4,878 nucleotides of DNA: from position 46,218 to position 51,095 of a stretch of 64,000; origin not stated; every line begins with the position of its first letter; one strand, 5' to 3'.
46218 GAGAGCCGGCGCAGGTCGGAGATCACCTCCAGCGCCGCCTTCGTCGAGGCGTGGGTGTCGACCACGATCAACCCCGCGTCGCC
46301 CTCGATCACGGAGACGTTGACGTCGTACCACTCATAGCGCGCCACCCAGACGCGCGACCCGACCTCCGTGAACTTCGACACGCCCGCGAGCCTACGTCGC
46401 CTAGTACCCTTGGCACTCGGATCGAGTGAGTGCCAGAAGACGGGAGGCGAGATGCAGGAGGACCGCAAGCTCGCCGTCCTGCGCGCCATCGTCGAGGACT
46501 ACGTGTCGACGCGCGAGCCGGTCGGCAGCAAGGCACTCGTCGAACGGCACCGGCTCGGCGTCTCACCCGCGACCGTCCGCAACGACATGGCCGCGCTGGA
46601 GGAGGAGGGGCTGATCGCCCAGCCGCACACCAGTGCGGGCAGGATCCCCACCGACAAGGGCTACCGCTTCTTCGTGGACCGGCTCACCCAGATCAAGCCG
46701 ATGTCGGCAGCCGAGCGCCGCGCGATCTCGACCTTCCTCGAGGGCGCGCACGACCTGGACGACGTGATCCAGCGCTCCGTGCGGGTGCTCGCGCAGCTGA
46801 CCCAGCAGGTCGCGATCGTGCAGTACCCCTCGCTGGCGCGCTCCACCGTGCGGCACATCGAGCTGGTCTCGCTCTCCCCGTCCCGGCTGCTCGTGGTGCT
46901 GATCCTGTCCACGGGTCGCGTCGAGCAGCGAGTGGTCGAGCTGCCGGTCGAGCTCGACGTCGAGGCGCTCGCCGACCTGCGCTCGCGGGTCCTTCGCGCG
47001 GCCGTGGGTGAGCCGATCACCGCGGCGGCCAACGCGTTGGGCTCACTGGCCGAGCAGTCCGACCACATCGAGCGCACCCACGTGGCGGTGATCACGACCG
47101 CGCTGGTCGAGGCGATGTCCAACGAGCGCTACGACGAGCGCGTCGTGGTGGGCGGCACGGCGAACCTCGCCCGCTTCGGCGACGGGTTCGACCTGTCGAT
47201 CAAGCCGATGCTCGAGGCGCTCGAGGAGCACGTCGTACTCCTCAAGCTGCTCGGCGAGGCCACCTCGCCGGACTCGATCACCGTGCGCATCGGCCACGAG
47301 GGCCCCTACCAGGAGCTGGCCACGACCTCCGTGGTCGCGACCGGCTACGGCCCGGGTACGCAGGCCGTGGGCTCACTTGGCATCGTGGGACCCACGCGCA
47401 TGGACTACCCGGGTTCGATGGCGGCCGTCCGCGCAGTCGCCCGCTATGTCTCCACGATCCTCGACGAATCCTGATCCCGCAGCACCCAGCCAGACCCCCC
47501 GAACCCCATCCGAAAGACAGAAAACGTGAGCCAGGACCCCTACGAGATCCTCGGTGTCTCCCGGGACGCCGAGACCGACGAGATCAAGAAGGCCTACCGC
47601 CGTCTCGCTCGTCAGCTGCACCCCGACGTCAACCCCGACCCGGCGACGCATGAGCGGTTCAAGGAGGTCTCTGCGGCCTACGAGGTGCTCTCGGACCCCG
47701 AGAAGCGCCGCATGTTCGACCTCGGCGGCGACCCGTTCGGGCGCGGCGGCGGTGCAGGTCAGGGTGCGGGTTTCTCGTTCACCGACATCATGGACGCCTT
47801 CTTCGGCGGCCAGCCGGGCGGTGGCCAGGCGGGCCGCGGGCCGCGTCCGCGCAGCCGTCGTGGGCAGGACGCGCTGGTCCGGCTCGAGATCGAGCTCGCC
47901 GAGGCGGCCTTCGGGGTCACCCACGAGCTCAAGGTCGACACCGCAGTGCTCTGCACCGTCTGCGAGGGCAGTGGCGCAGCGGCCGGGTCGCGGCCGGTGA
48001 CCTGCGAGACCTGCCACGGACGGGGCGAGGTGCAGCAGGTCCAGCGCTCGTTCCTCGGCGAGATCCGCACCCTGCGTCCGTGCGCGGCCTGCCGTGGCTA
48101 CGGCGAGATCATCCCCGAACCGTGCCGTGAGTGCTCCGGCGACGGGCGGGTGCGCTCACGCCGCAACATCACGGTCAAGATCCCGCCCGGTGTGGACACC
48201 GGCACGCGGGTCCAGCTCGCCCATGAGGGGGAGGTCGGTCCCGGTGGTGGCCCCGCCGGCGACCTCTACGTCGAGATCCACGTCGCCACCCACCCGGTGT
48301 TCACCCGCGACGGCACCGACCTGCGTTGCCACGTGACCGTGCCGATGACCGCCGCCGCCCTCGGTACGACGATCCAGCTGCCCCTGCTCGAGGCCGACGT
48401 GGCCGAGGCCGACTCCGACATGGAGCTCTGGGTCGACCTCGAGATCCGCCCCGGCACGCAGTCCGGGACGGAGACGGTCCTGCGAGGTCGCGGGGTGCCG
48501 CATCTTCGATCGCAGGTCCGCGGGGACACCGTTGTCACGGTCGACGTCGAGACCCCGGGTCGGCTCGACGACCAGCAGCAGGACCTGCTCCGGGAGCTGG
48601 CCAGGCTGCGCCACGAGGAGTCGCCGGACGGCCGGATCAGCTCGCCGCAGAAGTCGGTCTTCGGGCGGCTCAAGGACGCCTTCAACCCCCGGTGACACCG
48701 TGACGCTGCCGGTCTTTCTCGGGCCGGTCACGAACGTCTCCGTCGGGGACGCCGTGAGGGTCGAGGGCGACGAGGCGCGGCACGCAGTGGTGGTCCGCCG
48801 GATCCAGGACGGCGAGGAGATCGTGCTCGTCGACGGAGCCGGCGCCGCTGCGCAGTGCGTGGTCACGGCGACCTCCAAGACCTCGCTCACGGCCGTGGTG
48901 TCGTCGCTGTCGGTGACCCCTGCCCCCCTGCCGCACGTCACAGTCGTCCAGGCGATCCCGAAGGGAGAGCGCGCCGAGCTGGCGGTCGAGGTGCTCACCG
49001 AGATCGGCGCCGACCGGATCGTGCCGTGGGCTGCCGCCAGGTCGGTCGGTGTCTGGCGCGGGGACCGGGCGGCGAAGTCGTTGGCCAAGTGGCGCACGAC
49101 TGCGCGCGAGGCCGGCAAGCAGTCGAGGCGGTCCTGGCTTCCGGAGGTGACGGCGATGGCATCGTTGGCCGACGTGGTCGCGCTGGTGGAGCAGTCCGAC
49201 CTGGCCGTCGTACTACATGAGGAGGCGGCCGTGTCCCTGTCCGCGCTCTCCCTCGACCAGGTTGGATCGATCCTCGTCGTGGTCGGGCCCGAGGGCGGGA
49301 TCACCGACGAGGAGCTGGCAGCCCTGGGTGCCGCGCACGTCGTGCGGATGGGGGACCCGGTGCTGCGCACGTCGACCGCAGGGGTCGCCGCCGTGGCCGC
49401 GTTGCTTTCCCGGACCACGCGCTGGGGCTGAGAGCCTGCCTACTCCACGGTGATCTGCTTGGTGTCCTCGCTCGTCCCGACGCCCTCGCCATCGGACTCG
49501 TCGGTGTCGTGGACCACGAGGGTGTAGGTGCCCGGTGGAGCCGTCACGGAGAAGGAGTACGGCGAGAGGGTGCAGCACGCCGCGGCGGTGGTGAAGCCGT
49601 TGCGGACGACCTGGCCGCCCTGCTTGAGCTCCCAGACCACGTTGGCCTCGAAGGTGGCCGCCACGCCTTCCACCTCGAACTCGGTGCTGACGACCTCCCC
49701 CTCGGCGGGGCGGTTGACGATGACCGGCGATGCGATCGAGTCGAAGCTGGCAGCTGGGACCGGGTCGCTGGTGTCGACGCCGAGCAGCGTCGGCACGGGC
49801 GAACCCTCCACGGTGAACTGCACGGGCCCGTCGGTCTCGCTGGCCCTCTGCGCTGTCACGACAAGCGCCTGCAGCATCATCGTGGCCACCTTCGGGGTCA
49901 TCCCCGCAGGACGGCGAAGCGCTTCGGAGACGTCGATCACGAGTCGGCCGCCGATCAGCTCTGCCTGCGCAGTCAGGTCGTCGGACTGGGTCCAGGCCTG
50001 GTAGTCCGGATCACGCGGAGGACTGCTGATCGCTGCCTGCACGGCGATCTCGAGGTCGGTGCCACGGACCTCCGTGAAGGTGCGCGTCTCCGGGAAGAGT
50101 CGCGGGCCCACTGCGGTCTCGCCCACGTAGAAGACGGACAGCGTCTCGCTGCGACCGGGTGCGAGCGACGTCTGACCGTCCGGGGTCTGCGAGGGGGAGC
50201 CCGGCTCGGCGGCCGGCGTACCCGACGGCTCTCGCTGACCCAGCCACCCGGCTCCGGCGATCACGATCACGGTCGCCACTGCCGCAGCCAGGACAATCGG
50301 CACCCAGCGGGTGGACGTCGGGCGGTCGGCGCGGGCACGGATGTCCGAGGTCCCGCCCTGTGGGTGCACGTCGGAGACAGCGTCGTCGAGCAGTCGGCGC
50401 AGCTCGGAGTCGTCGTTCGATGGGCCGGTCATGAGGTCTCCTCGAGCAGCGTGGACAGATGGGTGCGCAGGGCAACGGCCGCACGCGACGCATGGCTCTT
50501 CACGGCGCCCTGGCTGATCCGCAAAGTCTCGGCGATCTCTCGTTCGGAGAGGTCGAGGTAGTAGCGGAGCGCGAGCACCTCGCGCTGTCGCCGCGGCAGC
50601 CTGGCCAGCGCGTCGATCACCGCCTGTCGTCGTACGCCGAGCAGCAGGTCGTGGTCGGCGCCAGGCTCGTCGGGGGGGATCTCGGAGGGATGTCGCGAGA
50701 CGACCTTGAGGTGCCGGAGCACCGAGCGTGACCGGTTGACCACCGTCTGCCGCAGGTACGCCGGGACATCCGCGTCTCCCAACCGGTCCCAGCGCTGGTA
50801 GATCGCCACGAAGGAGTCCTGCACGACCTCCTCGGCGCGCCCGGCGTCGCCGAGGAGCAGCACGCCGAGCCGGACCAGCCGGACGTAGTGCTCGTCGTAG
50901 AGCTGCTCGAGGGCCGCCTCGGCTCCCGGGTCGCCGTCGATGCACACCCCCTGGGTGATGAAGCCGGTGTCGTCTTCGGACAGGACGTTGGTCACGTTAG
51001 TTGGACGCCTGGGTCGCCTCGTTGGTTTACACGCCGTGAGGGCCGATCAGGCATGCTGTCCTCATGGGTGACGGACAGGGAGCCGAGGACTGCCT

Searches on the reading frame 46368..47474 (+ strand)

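Call 30: search_protein_families(library=pfam, proteins=[window:46368-47474:+], max_evalue=0.00001)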
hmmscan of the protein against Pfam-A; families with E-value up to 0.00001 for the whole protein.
window:46368-47474:+ (368 aa): 2 families
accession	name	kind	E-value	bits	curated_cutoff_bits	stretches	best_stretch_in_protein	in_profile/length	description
PF01628.27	HrcA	-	6.2e-56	190.2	22.2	1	131-350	1-214/215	HrcA protein C terminal domain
PF08220.18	HTH_DeoR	-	1.3e-06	28.5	21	0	56-90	19-51/57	DeoR-like helix-turn-helix domain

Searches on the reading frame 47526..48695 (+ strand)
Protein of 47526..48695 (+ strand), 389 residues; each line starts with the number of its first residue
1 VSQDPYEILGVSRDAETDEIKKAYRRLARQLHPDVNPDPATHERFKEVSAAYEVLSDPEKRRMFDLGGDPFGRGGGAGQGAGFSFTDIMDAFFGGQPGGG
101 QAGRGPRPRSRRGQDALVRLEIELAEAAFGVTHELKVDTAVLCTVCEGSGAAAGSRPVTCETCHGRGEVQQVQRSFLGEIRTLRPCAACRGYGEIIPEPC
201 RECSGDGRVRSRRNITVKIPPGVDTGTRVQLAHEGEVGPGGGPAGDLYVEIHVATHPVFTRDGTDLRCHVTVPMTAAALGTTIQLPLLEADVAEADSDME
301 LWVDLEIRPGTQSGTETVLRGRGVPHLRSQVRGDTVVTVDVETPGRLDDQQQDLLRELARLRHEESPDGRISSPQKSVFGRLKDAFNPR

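Call 30: search_protein_families(library=pfam, proteins=[window:47526-48695:+], max_evalue=0.00001)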
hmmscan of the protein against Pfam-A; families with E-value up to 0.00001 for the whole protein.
window:47526-48695:+ (389 aa): 3 families
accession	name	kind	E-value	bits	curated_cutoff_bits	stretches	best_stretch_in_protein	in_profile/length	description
PF01556.23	DnaJ_C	-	2.3e-42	145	26.6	1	118-344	3-152/152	DnaJ C terminal domain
PF00226.36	DnaJ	-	7.6e-27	93.6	27.8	1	4-65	1-63/63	DnaJ domain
PF00684.25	DnaJ_CXXCXGXG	-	1.2e-16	61.1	32.7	1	143-207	1-65/65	DnaJ central domain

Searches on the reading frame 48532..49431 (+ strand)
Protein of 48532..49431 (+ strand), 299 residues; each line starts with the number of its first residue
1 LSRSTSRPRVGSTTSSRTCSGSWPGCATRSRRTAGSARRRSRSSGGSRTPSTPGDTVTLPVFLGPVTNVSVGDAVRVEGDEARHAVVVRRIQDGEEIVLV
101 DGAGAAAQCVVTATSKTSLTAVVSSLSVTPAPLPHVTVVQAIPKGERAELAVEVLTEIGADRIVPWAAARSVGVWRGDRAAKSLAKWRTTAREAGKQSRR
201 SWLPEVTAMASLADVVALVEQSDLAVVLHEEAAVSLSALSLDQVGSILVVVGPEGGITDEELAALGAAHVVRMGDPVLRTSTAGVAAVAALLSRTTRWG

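Call 30: search_protein_families(library=pfam, proteins=[window:48532-49431:+], max_evalue=0.00001)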
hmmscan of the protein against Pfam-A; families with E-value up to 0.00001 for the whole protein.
window:48532-49431:+ (299 aa): 2 families
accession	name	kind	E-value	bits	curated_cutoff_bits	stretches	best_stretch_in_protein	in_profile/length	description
PF04452.19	Methyltrans_RNA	-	1.1e-45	155.7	23.9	1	131-291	3-164/165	RNA methyltransferase domain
PF20260.4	PUA_4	-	8.1e-12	45.5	23.9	1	78-123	2-47/48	RNA methyltransferase PUA domain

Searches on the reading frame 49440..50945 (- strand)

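Call 30: search_protein_families(library=pfam, proteins=[window:49440-50945:-], max_evalue=0.00001)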
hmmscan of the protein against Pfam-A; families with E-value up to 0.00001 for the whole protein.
window:49440-50945:- (501 aa): 1 family
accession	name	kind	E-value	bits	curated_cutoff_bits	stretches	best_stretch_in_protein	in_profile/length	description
PF10648.15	Gmad2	-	1.4e-16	61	25.7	1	409-487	3-86/86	Immunoglobulin-like domain of bacterial spore germination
